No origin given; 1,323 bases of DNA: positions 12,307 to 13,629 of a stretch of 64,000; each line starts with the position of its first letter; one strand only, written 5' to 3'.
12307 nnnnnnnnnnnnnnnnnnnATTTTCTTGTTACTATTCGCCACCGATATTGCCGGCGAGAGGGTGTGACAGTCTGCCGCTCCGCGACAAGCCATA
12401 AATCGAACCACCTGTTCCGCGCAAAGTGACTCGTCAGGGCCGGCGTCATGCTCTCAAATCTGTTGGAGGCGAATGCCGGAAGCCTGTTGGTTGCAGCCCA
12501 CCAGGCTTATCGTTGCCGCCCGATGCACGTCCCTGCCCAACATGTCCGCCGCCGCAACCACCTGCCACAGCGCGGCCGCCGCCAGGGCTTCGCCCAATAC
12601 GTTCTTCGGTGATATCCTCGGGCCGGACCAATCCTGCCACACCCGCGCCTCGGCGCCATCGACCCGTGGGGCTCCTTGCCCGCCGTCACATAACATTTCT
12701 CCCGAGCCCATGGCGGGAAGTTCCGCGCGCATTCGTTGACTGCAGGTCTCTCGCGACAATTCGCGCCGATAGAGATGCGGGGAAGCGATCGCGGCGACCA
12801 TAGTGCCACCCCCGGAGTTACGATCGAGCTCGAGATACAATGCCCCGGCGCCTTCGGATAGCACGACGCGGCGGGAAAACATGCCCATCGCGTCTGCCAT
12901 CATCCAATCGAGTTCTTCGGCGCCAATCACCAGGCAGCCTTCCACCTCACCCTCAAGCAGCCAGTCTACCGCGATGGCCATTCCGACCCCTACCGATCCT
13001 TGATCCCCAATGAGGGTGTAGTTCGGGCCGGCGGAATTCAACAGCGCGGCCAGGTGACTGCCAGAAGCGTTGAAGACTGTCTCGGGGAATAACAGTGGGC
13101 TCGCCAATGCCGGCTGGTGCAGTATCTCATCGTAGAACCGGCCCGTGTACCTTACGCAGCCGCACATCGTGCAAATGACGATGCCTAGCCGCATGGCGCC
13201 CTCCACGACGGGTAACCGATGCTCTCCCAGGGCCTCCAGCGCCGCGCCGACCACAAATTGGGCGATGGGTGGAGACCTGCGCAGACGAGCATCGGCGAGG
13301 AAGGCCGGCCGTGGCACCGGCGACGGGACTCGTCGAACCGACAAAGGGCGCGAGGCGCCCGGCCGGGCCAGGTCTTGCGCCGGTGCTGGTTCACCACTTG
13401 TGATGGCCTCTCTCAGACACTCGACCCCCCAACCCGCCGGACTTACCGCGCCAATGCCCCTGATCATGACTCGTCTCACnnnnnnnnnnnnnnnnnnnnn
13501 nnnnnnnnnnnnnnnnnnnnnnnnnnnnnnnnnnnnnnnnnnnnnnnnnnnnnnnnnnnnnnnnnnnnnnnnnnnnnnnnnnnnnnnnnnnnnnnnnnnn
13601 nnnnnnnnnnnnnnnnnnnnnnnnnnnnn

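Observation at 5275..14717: Dedicated FAS-II/PKS-like lipid cluster resembling the rhizobial acpXL-lpxXL very-long-chain lipid A acylation locus, but expanded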

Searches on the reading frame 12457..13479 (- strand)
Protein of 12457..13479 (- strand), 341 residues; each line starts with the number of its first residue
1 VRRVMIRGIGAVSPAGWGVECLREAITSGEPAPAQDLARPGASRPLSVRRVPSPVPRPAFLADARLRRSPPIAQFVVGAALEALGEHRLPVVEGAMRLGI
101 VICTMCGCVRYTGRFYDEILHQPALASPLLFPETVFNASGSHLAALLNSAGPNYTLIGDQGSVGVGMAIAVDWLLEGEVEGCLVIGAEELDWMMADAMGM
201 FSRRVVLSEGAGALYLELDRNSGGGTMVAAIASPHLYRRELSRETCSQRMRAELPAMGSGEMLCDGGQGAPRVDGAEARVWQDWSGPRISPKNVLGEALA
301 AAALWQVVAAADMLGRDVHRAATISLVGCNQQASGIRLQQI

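Call 5: search_protein_families(library=pfam, proteins=[window:12457-13479:-], max_evalue=0.01)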
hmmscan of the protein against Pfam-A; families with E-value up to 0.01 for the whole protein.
window:12457-13479:- (341 aa): 1 family
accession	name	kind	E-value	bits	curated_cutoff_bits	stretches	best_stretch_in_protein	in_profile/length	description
PF00109.32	ketoacyl-synt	-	1.5e-05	25.2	20.8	1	1-214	1-244/252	Beta-ketoacyl synthase, N-terminal domain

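Call 6: search_protein_families(library=ncbifam, proteins=[window:12457-13479:-], max_evalue=0.01)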
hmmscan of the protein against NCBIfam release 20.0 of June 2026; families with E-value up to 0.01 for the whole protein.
window:12457-13479:- (341 aa): 5 families
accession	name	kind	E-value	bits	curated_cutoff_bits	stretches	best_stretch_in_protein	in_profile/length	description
TIGR03150.1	fabF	equivalog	6.8e-08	31.6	493.75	1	2-191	1-192/407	beta-ketoacyl-ACP synthase II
NF005490.0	PRK07103.1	equivalog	1.5e-06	27.6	445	1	2-187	4-196/414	polyketide beta-ketoacyl:acyl carrier protein synthase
NF005589.0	PRK07314.1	subfamily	2.9e-05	23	387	1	1-189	3-193/413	beta-ketoacyl-ACP synthase II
NF006434.0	PRK08722.1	equivalog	0.0004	19.4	759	1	2-188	4-192/414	beta-ketoacyl-ACP synthase II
NF004970.0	PRK06333.1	subfamily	0.0007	18.5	525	1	1-189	3-202/424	beta-ketoacyl-ACP synthase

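Call 30: find_homologous_proteins(query=window:12457-13479:-, max_evalue=0.001)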
Query window:12457-13479:- (341 aa): 3982 proteins with E <= 0.001 among 8000 candidates; the best 120 are listed.
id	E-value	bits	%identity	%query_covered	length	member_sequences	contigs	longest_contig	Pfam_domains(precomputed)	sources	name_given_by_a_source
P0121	7.2e-219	744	100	99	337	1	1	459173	-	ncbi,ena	-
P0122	9.6e-161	553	72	99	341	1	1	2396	PF00109.33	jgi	jgi:hypothetical protein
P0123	3.0e-155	535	69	99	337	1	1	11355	PF00109.33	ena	-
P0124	3.7e-155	535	69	100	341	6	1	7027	PF00109.33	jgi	jgi:hypothetical protein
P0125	2.4e-146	506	67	100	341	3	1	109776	-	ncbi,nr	ncbi:MAG: hypothetical protein KJ072_00460 [Verrucomicrobia bacterium]|nr:hypothetical protein [Verr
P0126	2.2e-144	499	65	99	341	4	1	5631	-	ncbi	-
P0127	7.2e-144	498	68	98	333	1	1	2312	-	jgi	jgi:hypothetical protein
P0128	3.9e-143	495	66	100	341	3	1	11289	-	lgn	-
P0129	7.9e-134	464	69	85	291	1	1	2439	-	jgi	jgi:hypothetical protein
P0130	2.8e-119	417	68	82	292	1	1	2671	-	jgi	jgi:3-oxoacyl-(acyl-carrier-protein) synthase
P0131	9.5e-119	415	55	100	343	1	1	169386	-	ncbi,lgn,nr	ncbi:MAG: hypothetical protein HY298_11300 [Verrucomicrobia bacterium]|nr:hypothetical protein [Verr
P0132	2.0e-118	414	57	99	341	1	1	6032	PF00109.33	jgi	jgi:3-Oxoacyl-[acyl-carrier-protein (ACP)] synthase III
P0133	6.3e-118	412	56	98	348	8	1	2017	-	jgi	-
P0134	1.0e-117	412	65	82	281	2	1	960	-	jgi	jgi:hypothetical protein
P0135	7.8e-117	409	57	99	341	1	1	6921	PF08545.17,PF00109.33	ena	-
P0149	2.3e-114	401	56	98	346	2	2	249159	-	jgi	jgi:3-oxoacyl-(acyl-carrier-protein) synthase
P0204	8.4e-111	389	53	100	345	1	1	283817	-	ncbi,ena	-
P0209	1.0e-110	388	52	99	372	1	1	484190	-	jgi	jgi:hypothetical protein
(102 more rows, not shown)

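Call 31: find_encoding_contigs(protein=P0125, flank=10000, max_places=1)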
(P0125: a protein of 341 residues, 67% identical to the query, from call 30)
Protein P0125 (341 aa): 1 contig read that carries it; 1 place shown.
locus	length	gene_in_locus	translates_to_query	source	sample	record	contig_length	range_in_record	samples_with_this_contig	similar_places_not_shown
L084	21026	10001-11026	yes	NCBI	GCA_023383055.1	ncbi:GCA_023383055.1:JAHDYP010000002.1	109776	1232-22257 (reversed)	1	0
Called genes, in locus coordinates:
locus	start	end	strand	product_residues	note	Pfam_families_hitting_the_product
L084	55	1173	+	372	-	-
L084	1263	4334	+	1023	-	PF07494:Reg_prop (faint), PF00512:HisKA (faint), PF02518:HATPase_c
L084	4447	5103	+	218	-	PF00072:Response_reg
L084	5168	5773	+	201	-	-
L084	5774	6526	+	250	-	PF01209:Ubie_methyltran, PF13489:Methyltransf_23, PF13649:Methyltransf_25, PF13847:Methyltransf_31, PF08241:Methyltransf_11, PF08242:Methyltransf_12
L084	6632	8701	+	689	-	PF26550:Tricorn_2nd (faint), PF23381:Beta-prop_IFT122_1st (faint), PF25174:Beta-prop_THOC3 (faint), PF26549:Tricorn_N, PF02129:Peptidase_S15, PF20434:BD-FAE, PF01738:DLH, PF00326:Peptidase_S9, +2 more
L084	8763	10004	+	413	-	PF00109:ketoacyl-synt, PF02801:Ketoacyl-synt_C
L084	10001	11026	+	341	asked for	-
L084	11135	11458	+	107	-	PF00550:PP-binding (weak)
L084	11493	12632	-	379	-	PF12679:ABC2_membrane_2, PF12698:ABC2_membrane_3, PF01061:ABC2_membrane, PF12730:ABC2_membrane_4 (weak)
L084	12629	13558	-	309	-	PF00005:ABC_tran, PF13304:AAA_21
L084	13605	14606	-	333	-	PF25919:BSH_CusB (faint), PF25881:HH_YBHG, PF25876:HH_MFP_RND (weak)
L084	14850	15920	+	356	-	PF13421:Band_7_1, PF01145:Band_7, PF12728:HTH_17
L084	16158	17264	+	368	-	-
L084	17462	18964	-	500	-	PF17815:PDZ_3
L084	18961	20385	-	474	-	PF00089:Trypsin, PF13365:Trypsin_2, PF17815:PDZ_3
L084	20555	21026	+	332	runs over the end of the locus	PF04055:Radical_SAM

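Call 32: find_encoding_contigs(protein=P0131, flank=10000, max_places=1)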
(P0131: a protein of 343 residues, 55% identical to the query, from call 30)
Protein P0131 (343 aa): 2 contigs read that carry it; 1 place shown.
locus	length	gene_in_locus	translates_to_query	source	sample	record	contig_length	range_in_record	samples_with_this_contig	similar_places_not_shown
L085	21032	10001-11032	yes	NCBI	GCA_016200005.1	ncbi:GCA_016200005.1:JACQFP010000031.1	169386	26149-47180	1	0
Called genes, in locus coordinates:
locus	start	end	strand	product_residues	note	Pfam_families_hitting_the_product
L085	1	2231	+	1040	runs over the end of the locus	PF00072:Response_reg, PF00989:PAS, PF08448:PAS_4, PF13426:PAS_9, PF00989:PAS, PF08448:PAS_4, PF00989:PAS, PF13426:PAS_9, +8 more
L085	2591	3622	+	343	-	PF04055:Radical_SAM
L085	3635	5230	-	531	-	PF00501:AMP-binding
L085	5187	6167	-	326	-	PF01734:Patatin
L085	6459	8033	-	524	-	PF01266:DAO (weak), PF01494:FAD_binding_3, PF04820:Trp_halogenase, PF05834:Lycopene_cycl (weak), PF12831:FAD_oxidored (weak), PF04820:Trp_halogenase (weak)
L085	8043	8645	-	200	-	-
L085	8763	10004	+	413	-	PF00109:ketoacyl-synt, PF02801:Ketoacyl-synt_C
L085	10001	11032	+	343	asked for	-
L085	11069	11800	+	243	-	PF00106:adh_short, PF08659:KR, PF23441:SDR (weak), PF13561:adh_short_C2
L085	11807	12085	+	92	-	PF00550:PP-binding (weak)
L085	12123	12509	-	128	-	-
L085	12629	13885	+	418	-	PF00890:FAD_binding_2 (weak), PF01266:DAO (faint), PF01494:FAD_binding_3, PF04820:Trp_halogenase, PF07992:Pyr_redox_2 (weak), PF12831:FAD_oxidored, PF13450:NAD_binding_8 (weak), PF04820:Trp_halogenase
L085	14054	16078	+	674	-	PF00999:Na_H_Exchanger, PF02080:TrkA_C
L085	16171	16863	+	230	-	-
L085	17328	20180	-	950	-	PF02494:HYR (weak), PF03160:Calx-beta (faint)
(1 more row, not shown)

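Call 33: find_encoding_contigs(protein=P0209, flank=10000, max_places=1)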
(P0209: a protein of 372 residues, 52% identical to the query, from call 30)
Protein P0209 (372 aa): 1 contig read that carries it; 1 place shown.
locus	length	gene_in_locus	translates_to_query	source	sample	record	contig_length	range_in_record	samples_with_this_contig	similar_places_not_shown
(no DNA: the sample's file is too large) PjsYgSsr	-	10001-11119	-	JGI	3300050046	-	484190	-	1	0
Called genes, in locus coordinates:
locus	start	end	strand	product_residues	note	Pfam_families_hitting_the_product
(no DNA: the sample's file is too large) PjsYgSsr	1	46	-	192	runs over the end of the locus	PF07638:Sigma70_ECF, PF08281:Sigma70_r4_2 (weak)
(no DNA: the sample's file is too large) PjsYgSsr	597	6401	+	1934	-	PF12951:PATR (weak), PF13385:Laminin_G_3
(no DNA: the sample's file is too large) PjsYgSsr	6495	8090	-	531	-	PF01266:DAO (faint), PF04820:Trp_halogenase (weak)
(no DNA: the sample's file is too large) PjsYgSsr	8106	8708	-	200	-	-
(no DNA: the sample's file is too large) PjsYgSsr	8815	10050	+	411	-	PF00109:ketoacyl-synt, PF02801:Ketoacyl-synt_C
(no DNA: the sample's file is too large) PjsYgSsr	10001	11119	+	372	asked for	-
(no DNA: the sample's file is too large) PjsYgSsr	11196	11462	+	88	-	PF00550:PP-binding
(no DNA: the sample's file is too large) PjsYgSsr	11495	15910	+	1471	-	PF00128:Alpha-amylase (weak), PF12439:GDE_N, PF06202:GDE_C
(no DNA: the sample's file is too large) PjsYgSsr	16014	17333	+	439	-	PF02844:GARS_N, PF01071:GARS_A, PF02655:ATP-grasp_3 (weak), PF02843:GARS_C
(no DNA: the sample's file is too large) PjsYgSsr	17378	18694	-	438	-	PF16396:DUF5005, PF13810:DUF4185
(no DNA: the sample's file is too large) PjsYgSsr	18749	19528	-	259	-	-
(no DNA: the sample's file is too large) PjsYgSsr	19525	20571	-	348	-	PF00535:Glycos_transf_2, PF10111:Glyco_tranf_2_2 (faint), PF13641:Glyco_tranf_2_3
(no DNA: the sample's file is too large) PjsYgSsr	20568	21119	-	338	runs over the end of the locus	PF04072:LCM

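Call 69: search_solved_structures(query=window:12457-13479:-, max_evalue=1, show_alignments=1)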
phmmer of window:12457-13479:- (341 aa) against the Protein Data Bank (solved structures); distinct sequences matched with E-value up to 1: 25.
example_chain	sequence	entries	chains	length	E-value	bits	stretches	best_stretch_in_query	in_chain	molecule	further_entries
1j3n_A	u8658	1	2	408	1.8e-07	34.2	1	1-199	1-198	3-oxoacyl-(acyl-carrier protein) synthase II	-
4jrh_A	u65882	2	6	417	2.2e-05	27.4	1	2-191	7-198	3-oxoacyl-[acyl-carrier-protein] synthase 2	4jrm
2gfv_A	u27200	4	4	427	9.6e-05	25.3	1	2-190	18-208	3-oxoacyl-[acyl-carrier-protein] synthase 2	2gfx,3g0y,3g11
9lpl_A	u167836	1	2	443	0.0001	25.1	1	2-190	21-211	3-oxoacyl-[acyl-carrier-protein] synthase 2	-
4r8e_A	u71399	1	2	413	0.00022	24.1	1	2-157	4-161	3-oxoacyl-[acyl-carrier-protein] synthase 2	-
3hnz_A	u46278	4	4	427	0.00022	24.1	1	2-189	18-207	3-oxoacyl-[acyl-carrier-protein] synthase 2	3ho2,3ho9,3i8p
6okg_A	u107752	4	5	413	0.00037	23.3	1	2-188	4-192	3-oxoacyl-[acyl-carrier-protein] synthase 2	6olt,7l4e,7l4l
1b3n_A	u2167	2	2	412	0.00038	23.3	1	2-188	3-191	PROTEIN (KETOACYL ACYL CARRIER PROTEIN SYNTHASE 2) | BETA-KETOACYL ACP SYNTHASE II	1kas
2gfy_A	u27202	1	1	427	0.0004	23.2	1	2-188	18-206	3-oxoacyl-[acyl-carrier-protein] synthase 2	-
2gfw_A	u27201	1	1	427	0.0004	23.2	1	2-188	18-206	3-oxoacyl-[acyl-carrier-protein] synthase 2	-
7oc0_A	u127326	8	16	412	0.00041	23.2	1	2-276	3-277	3-oxoacyl-[acyl-carrier-protein] synthase 2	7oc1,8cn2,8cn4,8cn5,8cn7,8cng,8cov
8cou_A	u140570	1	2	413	0.00043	23.1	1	2-276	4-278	3-oxoacyl-[acyl-carrier-protein] synthase 2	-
4jb6_A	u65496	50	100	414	0.00043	23.1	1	2-276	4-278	3-oxoacyl-[acyl-carrier-protein] synthase 2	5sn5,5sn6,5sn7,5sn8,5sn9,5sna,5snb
8pj0_A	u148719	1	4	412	0.00092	22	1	2-276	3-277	3-oxoacyl-[acyl-carrier-protein] synthase 2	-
8cn8_A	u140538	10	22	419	0.00096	22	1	2-277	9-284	3-oxoacyl-[acyl-carrier-protein] synthase 2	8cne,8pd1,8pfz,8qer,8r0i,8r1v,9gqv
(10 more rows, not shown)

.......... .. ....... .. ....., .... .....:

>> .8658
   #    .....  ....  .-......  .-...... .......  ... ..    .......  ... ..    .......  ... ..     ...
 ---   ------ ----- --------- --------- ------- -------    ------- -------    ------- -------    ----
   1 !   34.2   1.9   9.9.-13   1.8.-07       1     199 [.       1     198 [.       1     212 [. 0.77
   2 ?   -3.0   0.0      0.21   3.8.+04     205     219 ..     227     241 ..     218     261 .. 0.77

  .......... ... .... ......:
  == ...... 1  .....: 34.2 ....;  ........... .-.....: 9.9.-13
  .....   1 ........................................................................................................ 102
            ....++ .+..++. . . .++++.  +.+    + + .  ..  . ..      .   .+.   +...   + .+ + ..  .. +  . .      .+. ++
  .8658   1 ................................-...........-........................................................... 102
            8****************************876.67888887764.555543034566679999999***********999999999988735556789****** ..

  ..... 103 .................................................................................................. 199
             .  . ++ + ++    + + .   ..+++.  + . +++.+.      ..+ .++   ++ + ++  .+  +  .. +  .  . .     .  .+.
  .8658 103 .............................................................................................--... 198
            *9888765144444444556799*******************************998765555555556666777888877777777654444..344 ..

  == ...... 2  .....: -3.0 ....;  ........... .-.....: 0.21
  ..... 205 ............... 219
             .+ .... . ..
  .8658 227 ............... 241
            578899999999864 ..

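Call 76: find_encoding_contigs(protein=P0204, flank=8000, max_places=1)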
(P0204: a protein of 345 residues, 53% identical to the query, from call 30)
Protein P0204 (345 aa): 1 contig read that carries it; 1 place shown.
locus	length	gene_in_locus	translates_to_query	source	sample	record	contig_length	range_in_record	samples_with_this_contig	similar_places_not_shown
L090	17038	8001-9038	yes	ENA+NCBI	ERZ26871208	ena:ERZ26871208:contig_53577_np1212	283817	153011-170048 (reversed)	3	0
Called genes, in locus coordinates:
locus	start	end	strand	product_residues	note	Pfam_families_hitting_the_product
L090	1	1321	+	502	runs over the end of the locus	-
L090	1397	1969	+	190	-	-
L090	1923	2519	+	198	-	PF07963:N_methyl (weak)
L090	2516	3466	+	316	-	PF00005:ABC_tran, PF13304:AAA_21 (weak)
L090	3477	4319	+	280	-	PF12730:ABC2_membrane_4 (weak), PF12679:ABC2_membrane_2, PF10920:DUF2705, PF26999:ABC-2_memb_rel (weak)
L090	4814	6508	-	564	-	PF01019:G_glu_transpept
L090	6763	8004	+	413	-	PF00109:ketoacyl-synt, PF02801:Ketoacyl-synt_C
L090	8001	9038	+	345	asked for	-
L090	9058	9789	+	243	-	PF00106:adh_short, PF08659:KR, PF13561:adh_short_C2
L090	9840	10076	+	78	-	PF00550:PP-binding (weak)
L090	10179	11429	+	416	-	PF00890:FAD_binding_2 (weak), PF01266:DAO (faint), PF01494:FAD_binding_3, PF04820:Trp_halogenase, PF07992:Pyr_redox_2 (weak), PF12831:FAD_oxidored (faint), PF13450:NAD_binding_8 (weak), PF04820:Trp_halogenase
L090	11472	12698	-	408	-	PF14238:DUF4340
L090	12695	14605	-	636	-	PF23357:DUF7088, PF09822:ABC_transp_aux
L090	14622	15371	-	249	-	PF12679:ABC2_membrane_2, PF12730:ABC2_membrane_4 (weak), PF13346:ABC2_membrane_5 (weak), PF12698:ABC2_membrane_3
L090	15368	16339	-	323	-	PF00005:ABC_tran, PF13304:AAA_21 (faint)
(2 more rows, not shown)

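Call 77: find_encoding_contigs(protein=P0149, flank=8000, max_places=1)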
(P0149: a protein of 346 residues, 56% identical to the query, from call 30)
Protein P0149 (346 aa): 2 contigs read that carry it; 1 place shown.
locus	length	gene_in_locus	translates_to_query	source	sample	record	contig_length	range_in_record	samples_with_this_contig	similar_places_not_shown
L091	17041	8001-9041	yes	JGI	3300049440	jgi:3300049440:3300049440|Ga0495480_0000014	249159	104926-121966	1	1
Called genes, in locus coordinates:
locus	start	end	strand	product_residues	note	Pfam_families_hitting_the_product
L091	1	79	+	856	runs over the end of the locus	PF00675:Peptidase_M16, PF05193:Peptidase_M16_C, PF00675:Peptidase_M16, PF05193:Peptidase_M16_C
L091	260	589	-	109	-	-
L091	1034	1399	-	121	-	PF11964:SpoIIAA-like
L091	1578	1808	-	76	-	-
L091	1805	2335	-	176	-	-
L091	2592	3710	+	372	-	PF04055:Radical_SAM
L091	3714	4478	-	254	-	PF01209:Ubie_methyltran, PF13489:Methyltransf_23, PF13847:Methyltransf_31, PF08241:Methyltransf_11, PF08242:Methyltransf_12, PF13649:Methyltransf_25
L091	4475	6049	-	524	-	PF01494:FAD_binding_3, PF04820:Trp_halogenase (weak), PF05834:Lycopene_cycl (weak), PF12831:FAD_oxidored (weak), PF04820:Trp_halogenase (weak)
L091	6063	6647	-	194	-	-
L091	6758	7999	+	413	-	PF00109:ketoacyl-synt, PF00108:Thiolase_N (weak), PF02801:Ketoacyl-synt_C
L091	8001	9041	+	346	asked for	-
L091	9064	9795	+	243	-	PF00106:adh_short, PF01370:Epimerase (weak), PF08659:KR, PF13561:adh_short_C2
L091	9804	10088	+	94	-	PF00550:PP-binding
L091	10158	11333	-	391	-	-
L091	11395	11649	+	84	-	-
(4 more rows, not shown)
